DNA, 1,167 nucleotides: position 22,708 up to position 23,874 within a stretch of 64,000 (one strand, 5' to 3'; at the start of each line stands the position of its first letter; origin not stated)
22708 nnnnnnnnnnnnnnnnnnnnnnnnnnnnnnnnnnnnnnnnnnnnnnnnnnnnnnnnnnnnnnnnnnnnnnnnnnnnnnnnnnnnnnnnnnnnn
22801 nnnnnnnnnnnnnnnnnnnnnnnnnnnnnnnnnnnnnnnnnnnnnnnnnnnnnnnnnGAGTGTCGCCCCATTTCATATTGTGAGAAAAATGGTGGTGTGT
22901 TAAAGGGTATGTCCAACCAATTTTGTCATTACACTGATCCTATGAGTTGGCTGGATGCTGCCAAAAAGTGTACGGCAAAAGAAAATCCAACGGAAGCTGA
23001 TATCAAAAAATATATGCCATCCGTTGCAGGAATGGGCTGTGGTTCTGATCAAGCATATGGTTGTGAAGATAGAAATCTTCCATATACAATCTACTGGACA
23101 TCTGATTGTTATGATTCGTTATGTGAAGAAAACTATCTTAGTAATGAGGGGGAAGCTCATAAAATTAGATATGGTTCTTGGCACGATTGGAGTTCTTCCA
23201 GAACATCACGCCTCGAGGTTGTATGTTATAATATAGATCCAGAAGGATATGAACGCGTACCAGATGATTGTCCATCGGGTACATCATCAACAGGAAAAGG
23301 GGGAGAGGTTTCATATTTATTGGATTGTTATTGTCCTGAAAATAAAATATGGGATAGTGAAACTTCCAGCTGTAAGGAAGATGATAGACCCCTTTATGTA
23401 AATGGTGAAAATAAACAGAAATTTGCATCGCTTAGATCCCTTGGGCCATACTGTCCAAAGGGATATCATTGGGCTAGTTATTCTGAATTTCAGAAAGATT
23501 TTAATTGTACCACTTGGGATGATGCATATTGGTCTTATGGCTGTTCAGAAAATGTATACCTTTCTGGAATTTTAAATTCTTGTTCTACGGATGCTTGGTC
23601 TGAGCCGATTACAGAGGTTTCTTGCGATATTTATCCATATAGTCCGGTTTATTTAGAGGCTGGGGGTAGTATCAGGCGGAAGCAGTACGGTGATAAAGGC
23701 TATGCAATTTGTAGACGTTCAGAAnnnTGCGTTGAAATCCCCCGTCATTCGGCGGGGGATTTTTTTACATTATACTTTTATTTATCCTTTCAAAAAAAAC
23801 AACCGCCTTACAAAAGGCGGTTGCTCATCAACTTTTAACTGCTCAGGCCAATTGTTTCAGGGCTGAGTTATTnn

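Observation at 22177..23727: Prepilin-type N-terminus fused to a 380-aa cysteine-rich lectin-like region: candidate tip adhesin for the remote pilus machine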

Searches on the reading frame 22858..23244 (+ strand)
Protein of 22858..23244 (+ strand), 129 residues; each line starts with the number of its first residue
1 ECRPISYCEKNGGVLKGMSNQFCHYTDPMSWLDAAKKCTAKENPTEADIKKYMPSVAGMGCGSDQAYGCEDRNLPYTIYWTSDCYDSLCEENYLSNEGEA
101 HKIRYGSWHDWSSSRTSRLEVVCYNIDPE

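Call 33: find_homologous_proteins(query=window:22858-23244:+, max_evalue=0.01)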
Query window:22858-23244:+: no candidate shares three 5-residue words with the query. No homologue found.

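Call 45: search_solved_structures(query=A2, max_evalue=10, show_alignments=2)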
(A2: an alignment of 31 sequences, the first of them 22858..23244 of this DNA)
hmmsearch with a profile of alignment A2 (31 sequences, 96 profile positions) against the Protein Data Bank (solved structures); distinct sequences matched with E-value up to 10: 33.
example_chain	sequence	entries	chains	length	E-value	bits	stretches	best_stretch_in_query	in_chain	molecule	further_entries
9rko_A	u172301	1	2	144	1.1e-05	29.2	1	4-84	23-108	C-type lectin domain family 4 member K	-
5m62_A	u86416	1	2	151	1.1e-05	29.1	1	4-84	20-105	C-type lectin domain family 4 member K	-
9hye_A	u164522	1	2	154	1.1e-05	29.1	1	4-84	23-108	C-type lectin domain family 4 member K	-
5k8y_A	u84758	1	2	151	1.4e-05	28.8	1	4-84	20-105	C-type lectin domain family 4 member K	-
7qsr_A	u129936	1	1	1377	0.00038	24.2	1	3-32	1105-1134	Secretory phospholipase A2 receptor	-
4n34_A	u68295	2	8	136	0.00069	23.4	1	10-66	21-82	C-type lectin domain family 4 member K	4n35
4n36_A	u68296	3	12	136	0.00072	23.3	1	10-66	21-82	C-type lectin domain family 4 member K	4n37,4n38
3p7f_A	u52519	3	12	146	0.00096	22.9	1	10-66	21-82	C-type lectin domain family 4 member K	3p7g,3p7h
3p5d_A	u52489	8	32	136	0.001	22.8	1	10-66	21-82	C-type lectin domain family 4 member K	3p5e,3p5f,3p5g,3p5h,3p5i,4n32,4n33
4ak8_A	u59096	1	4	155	0.0011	22.8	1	10-66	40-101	C-TYPE LECTIN DOMAIN FAMILY 4 MEMBER K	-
3kqg_A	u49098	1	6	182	0.0012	22.7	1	10-66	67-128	C-type lectin domain family 4 member K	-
3c22_A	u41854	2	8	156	0.0012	22.6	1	10-66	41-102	C-type lectin domain family 4 member K | CD207 molecule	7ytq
5g6u_A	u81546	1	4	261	0.0022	21.8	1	10-66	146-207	LANGERIN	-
9t9z_A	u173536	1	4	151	0.0076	20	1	3-87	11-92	C-type lectin mosGCTL-1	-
7wz8_C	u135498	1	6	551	0.0087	19.9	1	10-66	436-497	SNAP-tag,C-type lectin domain family 4 member K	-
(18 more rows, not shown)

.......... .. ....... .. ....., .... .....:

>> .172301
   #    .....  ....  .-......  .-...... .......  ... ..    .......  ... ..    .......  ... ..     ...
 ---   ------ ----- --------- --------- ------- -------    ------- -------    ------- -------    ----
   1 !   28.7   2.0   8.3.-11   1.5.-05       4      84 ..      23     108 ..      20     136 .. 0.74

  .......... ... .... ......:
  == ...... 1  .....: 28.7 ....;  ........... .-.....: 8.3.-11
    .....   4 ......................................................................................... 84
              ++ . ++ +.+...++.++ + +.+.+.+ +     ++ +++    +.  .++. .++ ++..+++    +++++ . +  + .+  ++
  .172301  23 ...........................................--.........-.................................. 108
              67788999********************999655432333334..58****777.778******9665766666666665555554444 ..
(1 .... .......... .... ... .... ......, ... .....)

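Call 55: predict_structure(alignment_id=A2)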
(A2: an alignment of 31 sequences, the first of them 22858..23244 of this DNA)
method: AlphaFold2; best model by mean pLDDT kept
length: 129 residues; sequences in the alignment: 31
mean_pLDDT: 77.8   pTM: 0.74
mean pLDDT of the five models: 77.8, 76.4, 76.0, 75.6, 73.8
residues with pLDDT >= 90: 59; 70-90: 28; 50-70: 26; < 50: 16
segments of 3 or more residues with pLDDT < 50: 8-18, 65-67
pLDDT, mean of each block of 10 residues (from residue 1): 54 44 87 95 94 85 56 72 92 94 73 93 71
secondary structure, 60 per line:
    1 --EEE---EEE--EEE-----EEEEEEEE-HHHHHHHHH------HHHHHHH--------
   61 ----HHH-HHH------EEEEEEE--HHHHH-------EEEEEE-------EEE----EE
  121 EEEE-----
elements in order: E3-5 E9-11 E14-16 E22-29 H31-39 H46-52 E78-84 H87-91 E99-104 E112-114 E119-124

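Call 58: fold_search(model_id=the predicted structure, library=pdb)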
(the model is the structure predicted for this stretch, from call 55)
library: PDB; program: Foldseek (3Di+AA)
matches with E <= 10: 424; with E <= 0.001: 0
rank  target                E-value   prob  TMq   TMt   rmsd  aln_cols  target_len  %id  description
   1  5b1r                  3.7e-03  0.94  0.36  0.39   7.8       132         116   16  Crystal structure of mouse CD72a CTLD (released 2016-10-19)
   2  1uos_B                4.0e-03  0.97  0.43  0.45   8.9       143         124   15  The Crystal Structure of the Snake Venom Toxin Convulxin (released 2003-10-14)
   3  5mgs_C                4.2e-03  0.97  0.41  0.42   8.1       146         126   14  Human receptor NKR-P1 in deglycosylated form, extracellular domain (released 2018-05-23)
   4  3vpp_A                5.5e-03  0.96  0.41  0.44   7.6       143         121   14  Crystal Structure of the Human CLEC9A C-type Lectin-Like Domain (released 2012-04-25)
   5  4kzw_B                6.6e-03  0.93  0.41  0.40   8.1       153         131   12  Structure of the carbohydrate-recognition domain of the C-type lectin mincle (released 2013-08-28)
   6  8w8t_A                7.1e-03  0.98  0.42  0.43   6.4       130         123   10  Crystal structure of human CLEC12A CRD (released 2024-03-06)
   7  5mgt_C                7.1e-03  0.94  0.41  0.42   8.0       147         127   14  Complex of human NKR-P1 and LLT1 in deglycosylated forms (released 2018-06-06)
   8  9hye_B                7.1e-03  0.92  0.39  0.37   9.1       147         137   10  Structure of the Mus musclus Langerin carbohydrate recognition domain with depleted Calcium (released 2025-11-19)
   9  1v4l_A                7.5e-03  0.91  0.41  0.39   9.0       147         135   13  Crystal structure of a platelet agglutination factor isolated from the venom of Taiwan habu (Trimeresurus mucrosquamat (released 2003-12-02)
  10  9hye_A                8.0e-03  0.90  0.39  0.37   9.0       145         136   10  Structure of the Mus musclus Langerin carbohydrate recognition domain with depleted Calcium (released 2025-11-19)
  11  1c3a_B                8.6e-03  0.96  0.44  0.45   9.2       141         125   16  CRYSTAL STRUCTURE OF FLAVOCETIN-A FROM THE HABU SNAKE VENOM, A NOVEL CYCLIC TETRAMER OF C-TYPE LECTIN-LIKE HETERODIMER (released 2000-03-06)
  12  1umr_C                9.1e-03  0.87  0.38  0.39  10.1       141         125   16  Crystal structure of the platelet activator convulxin, a disulfide linked a4b4 cyclic tetramer from the venom of Crota (released 2003-11-21)
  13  4qkg                  1.2e-02  0.97  0.43  0.50   5.4       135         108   12  Monomeric form of human LLT1, a ligand for NKR-P1 (released 2015-03-11)
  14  4kzw_A                1.3e-02  0.84  0.40  0.39   8.0       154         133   11  Structure of the carbohydrate-recognition domain of the C-type lectin mincle (released 2013-08-28)
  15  5j6g_H                1.3e-02  0.97  0.44  0.46   7.0       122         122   10  Recognition of the MHC class Ib molecule H2-Q10 by the natural killer cell receptor Ly49C (released 2016-07-13)
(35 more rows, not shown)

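Call 60: search_protein_families(library=pfam, alignment_id=A2, max_evalue=1)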
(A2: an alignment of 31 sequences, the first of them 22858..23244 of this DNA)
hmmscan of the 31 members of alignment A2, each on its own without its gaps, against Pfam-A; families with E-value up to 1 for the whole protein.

A. member 1, window:22858-23244:+ (129 aa): 0 families

B. families by the number of members that match (of 31 scanned): 12 families
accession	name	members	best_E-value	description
PF00059.27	Lectin_C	2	0.0099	Lectin C-type domain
PF00333.26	Ribosomal_S5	1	0.002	Ribosomal protein S5, N-terminal domain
PF00193.23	Xlink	1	0.0045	Extracellular link domain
PF03781.23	FGE-sulfatase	1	0.012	Sulfatase-modifying factor enzyme 1-like domain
PF07603.17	Lcl_C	1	0.021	Lcl C-terminal domain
PF13418.12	Kelch_4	1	0.054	Galactose oxidase, central domain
PF22929.2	INTS1_INTS2-bd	1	0.056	Integrator complex subunit 1, INTS2-binding domain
PF19082.5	DUF5773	1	0.09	Family of unknown function (DUF5773)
PF13832.12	zf-HC5HC2H_2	1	0.12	PHD-zinc-finger like domain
PF14485.11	DUF4431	1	0.13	Domain of unknown function (DUF4431)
PF01291.22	LIF_OSM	1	0.14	LIF / OSM family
PF18224.6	ToxB_N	1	0.2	ToxB N-terminal domain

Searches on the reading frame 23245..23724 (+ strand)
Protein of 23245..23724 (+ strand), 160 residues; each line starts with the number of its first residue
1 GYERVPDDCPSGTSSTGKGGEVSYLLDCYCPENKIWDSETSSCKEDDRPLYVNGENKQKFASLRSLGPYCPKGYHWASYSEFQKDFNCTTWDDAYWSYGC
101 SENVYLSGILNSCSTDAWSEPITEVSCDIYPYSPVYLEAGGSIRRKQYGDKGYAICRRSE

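Call 43: search_protein_representatives(protein=window:23245-23724:+)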
Query: 160 residues. Proteins with E-value up to 0.001 (for the whole library): 4; up to 1e-10: 3; up to 1e-30: 2. The best 4 are listed.
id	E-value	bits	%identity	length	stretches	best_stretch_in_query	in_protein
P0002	1.2e-96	337.9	91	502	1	1-160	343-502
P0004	1.4e-31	125.9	52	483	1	1-159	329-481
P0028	2.3e-16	76.4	43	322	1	7-133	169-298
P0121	9.9e-08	48.2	40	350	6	8-45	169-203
